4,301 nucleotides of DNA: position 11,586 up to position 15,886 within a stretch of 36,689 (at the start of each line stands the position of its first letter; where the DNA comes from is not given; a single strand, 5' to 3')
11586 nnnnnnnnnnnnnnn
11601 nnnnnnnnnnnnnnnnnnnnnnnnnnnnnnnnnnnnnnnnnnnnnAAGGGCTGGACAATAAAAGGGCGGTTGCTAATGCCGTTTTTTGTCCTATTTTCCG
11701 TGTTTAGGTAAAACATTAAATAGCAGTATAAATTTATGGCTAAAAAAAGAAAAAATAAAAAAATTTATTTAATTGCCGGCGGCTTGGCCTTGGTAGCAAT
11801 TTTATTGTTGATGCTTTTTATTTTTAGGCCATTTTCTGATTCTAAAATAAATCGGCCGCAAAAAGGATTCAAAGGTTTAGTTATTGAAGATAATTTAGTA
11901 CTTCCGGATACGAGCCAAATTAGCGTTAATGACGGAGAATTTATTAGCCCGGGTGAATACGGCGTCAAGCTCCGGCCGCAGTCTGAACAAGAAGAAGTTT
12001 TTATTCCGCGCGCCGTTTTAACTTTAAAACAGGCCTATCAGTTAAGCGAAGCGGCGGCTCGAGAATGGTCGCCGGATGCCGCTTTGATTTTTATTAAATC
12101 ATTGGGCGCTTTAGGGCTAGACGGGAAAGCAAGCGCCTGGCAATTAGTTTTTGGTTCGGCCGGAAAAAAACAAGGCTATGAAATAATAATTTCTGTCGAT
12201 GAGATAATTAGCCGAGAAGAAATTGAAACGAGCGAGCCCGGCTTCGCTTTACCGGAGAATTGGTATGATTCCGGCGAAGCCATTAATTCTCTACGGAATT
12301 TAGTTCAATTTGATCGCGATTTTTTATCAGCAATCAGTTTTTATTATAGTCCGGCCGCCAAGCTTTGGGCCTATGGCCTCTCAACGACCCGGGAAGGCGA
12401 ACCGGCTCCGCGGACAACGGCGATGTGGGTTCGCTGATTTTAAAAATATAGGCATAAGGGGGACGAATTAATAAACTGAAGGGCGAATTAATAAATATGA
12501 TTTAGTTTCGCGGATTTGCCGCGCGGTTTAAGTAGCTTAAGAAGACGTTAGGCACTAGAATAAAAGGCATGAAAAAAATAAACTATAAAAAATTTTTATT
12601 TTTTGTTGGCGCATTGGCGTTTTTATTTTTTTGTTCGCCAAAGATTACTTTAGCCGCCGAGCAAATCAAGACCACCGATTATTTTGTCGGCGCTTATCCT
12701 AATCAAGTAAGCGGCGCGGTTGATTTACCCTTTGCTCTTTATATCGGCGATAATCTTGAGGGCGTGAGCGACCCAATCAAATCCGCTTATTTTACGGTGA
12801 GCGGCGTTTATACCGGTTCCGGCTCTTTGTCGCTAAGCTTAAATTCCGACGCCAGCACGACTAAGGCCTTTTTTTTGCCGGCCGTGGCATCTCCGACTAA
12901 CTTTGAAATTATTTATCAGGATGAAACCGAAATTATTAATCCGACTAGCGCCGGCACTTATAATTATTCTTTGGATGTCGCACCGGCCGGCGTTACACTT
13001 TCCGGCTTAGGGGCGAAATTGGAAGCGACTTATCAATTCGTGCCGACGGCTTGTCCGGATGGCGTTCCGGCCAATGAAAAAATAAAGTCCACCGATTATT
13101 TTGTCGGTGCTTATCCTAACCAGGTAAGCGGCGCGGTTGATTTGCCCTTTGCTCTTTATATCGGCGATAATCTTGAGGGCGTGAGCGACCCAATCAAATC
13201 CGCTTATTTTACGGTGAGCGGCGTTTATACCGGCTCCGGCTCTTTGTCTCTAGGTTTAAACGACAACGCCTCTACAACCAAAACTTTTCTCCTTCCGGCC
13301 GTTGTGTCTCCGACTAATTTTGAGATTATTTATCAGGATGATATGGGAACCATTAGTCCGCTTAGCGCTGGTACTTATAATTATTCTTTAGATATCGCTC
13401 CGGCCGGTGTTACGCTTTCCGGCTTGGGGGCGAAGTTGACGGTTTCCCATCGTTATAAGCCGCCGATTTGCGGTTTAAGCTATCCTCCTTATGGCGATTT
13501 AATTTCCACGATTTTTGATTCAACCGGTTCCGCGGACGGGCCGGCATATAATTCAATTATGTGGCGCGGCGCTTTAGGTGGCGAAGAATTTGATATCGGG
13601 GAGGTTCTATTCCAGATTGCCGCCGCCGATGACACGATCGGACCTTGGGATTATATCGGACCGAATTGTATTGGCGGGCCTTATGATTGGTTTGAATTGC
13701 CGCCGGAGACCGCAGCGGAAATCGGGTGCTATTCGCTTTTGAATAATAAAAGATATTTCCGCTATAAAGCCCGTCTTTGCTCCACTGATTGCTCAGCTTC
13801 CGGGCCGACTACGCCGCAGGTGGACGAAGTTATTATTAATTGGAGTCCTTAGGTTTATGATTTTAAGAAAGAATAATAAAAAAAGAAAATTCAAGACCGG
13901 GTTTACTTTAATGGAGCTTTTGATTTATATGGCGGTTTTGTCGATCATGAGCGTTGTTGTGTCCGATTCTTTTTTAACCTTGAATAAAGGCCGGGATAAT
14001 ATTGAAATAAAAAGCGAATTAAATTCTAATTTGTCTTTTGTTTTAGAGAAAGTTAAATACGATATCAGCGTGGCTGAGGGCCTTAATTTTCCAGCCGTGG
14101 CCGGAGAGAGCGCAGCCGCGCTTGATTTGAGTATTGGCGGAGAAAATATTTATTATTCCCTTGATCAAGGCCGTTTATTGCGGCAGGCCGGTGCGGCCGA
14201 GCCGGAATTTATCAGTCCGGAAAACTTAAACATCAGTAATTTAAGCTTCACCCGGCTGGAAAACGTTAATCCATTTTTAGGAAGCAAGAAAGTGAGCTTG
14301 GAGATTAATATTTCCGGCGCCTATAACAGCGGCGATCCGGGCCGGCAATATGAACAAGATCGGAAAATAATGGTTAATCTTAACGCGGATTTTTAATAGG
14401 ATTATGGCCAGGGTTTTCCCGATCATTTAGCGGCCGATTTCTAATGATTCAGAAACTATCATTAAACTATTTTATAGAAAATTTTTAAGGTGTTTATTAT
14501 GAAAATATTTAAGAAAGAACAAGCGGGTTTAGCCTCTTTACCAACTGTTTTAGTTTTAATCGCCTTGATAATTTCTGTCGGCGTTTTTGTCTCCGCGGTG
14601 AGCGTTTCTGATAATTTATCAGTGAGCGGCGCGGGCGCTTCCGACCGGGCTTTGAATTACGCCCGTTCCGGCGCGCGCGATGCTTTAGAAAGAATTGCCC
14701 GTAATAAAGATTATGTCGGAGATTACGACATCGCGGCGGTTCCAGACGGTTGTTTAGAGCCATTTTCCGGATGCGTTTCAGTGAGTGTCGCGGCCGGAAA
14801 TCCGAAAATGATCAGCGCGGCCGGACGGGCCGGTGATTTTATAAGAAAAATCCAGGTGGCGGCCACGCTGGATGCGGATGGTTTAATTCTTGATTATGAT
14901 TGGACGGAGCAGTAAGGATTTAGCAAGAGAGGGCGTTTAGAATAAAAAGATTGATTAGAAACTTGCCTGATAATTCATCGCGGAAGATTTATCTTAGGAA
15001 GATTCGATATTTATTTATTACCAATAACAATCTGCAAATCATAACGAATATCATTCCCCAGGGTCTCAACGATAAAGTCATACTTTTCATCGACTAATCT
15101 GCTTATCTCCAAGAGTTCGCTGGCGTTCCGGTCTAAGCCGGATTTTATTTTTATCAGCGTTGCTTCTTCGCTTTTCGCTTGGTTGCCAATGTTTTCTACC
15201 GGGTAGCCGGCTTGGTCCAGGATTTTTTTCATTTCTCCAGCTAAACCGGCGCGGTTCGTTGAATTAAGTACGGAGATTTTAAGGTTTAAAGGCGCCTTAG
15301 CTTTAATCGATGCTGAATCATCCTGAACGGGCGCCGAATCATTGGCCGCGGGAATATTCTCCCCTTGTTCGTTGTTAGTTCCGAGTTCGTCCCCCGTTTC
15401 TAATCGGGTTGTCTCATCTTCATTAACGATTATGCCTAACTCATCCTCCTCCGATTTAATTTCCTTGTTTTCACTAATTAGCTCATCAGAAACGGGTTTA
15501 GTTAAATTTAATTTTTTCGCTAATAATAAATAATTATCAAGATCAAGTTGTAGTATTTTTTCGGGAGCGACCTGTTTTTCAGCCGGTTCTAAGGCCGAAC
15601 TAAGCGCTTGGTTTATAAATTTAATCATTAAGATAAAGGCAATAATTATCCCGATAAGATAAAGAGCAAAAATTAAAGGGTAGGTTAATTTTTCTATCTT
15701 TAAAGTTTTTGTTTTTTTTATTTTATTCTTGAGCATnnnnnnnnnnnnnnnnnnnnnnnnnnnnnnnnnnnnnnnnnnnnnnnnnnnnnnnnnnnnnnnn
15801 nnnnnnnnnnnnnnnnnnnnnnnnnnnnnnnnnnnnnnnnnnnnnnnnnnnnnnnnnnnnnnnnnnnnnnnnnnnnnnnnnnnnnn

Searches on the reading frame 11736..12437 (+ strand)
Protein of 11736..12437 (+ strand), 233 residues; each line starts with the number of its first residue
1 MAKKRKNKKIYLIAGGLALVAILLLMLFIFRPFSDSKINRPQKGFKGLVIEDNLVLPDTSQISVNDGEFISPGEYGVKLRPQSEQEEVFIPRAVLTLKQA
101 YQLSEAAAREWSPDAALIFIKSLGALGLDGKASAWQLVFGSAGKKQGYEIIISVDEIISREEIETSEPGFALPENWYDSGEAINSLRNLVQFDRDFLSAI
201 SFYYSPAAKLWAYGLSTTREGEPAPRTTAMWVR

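Call 5: search_protein_families(library=pfam, proteins=[window:11736-12437:+], max_evalue=0.1)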
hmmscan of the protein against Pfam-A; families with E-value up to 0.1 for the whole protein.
window:11736-12437:+ (233 aa): 1 family
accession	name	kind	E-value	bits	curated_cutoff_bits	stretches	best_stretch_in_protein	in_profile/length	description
PF07690.21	MFS_1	-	0.066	12.5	33.4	1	10-61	153-188/347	Major Facilitator Superfamily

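Call 6: search_protein_families(library=ncbifam, proteins=[window:11736-12437:+], max_evalue=0.1)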
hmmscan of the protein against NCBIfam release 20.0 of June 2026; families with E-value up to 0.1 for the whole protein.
window:11736-12437:+ (233 aa): 1 family
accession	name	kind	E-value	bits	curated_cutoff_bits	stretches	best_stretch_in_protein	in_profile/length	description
TIGR04370.1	glyco_rpt_poly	subfamily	0.065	12.2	40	0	3-39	206-242/396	oligosaccharide repeat unit polymerase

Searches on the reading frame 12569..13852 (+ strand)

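Call 5: search_protein_families(library=pfam, proteins=[window:12569-13852:+], max_evalue=0.1)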
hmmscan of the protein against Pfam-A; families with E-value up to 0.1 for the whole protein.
window:12569-13852:+ (427 aa): 1 family
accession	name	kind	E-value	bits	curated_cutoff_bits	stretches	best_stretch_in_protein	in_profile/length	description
PF10989.13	DUF2808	-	0.012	16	25.3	0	91-141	84-131/146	Protein of unknown function (DUF2808)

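Call 6: search_protein_families(library=ncbifam, proteins=[window:12569-13852:+], max_evalue=0.1)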
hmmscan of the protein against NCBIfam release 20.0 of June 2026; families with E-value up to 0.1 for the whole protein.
window:12569-13852:+ (427 aa): 1 family
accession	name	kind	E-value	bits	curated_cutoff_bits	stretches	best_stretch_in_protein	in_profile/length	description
NF007754.0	PRK10435.1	equivalog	0.0025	16.9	585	0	33-89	236-291/443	cadaverine/lysine antiporter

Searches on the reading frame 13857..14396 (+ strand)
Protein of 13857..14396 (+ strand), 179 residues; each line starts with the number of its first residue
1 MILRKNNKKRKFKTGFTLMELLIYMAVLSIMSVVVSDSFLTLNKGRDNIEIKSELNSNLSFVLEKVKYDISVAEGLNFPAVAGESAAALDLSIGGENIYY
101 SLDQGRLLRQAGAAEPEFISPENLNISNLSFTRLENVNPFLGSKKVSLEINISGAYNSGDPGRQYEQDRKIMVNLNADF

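Call 5: search_protein_families(library=pfam, proteins=[window:13857-14396:+], max_evalue=0.1)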
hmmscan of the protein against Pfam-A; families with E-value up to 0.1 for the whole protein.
window:13857-14396:+ (179 aa): 1 family
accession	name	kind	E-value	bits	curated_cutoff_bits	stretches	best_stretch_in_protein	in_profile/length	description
PF07963.17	N_methyl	-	4e-06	26.6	21.2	1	13-35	4-26/27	Prokaryotic N-terminal methylation motif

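Call 6: search_protein_families(library=ncbifam, proteins=[window:13857-14396:+], max_evalue=0.1)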
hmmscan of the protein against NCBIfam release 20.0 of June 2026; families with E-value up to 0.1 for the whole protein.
window:13857-14396:+ (179 aa): 12 families
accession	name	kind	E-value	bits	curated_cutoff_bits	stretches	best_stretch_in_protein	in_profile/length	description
TIGR02532.1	IV_pilin_GFxxxE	domain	0.00037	20.2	16.3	1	14-35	2-23/24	prepilin-type N-terminal cleavage/methylation domain-containing protein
NF041013.1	T4P_ComGE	equivalog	0.00039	20.5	49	1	14-58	4-48/83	competence type IV pilus minor pilin ComGE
NF007848.0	PRK10557.1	equivalog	0.0012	18.2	120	1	6-71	3-68/192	prepilin peptidase-dependent protein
NF041002.1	pilin_ComGF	equivalog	0.0013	19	80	1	14-55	2-43/139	competence type IV pilus minor pilin ComGF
NF041775.1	typeIV_PilA_Myxo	equivalog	0.0026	17.8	400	1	13-79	10-79/214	type IV pilin protein PilA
TIGR02599.1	TIGR02599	subfamily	0.0036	16.6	256.5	1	15-37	1-23/361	Verru_Chthon cassette protein C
NF007800.0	PRK10506.1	equivalog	0.005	16.7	158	1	9-35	4-30/163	prepilin peptidase-dependent protein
TIGR01708.2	typeII_sec_gspH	equivalog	0.014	15.4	80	1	14-40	2-28/169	type II secretion system minor pseudopilin GspH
NF040982.1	ComGD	equivalog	0.021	15.2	70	1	14-41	2-29/139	competence type IV pilus minor pilin ComGD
NF007862.0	PRK10574.1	equivalog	0.022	14.9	138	1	13-35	4-26/145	prepilin peptidase-dependent pilin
NF040999.1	pilin_ComGC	equivalog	0.025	14.8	75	1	14-34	2-22/84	competence type IV pilus major pilin ComGC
TIGR01710.1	typeII_sec_gspG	equivalog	0.027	14.5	88.85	1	15-70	2-56/134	type II secretion system major pseudopilin GspG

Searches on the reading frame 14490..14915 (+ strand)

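Call 5: search_protein_families(library=pfam, proteins=[window:14490-14915:+], max_evalue=0.1)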
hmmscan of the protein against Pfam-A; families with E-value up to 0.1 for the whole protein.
window:14490-14915:+ (141 aa): 1 family
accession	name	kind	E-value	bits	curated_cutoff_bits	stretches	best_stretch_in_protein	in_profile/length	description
PF13190.11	PDGLE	-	0.0073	16.5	27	1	19-101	5-89/102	PDGLE domain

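Call 6: search_protein_families(library=ncbifam, proteins=[window:14490-14915:+], max_evalue=0.1)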
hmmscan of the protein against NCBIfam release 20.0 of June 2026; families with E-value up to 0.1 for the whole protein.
window:14490-14915:+ (141 aa): 0 families

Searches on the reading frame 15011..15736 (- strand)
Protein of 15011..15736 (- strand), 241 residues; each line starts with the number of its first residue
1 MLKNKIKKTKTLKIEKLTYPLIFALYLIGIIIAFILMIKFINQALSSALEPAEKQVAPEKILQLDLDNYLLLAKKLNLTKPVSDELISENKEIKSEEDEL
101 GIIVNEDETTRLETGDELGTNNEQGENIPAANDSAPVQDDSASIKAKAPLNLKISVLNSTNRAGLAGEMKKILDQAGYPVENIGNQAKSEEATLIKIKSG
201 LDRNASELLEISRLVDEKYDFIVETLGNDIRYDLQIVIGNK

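Call 47: search_protein_families(library=pfam, proteins=[window:15011-15736:-], max_evalue=0.001)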
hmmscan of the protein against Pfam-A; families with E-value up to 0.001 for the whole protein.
window:15011-15736:- (241 aa): 1 family
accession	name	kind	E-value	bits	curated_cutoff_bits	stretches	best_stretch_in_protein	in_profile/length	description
PF13399.11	LytR_C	-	2.4e-08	35.2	22.2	1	152-208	2-61/86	LytR cell envelope-related transcriptional attenuator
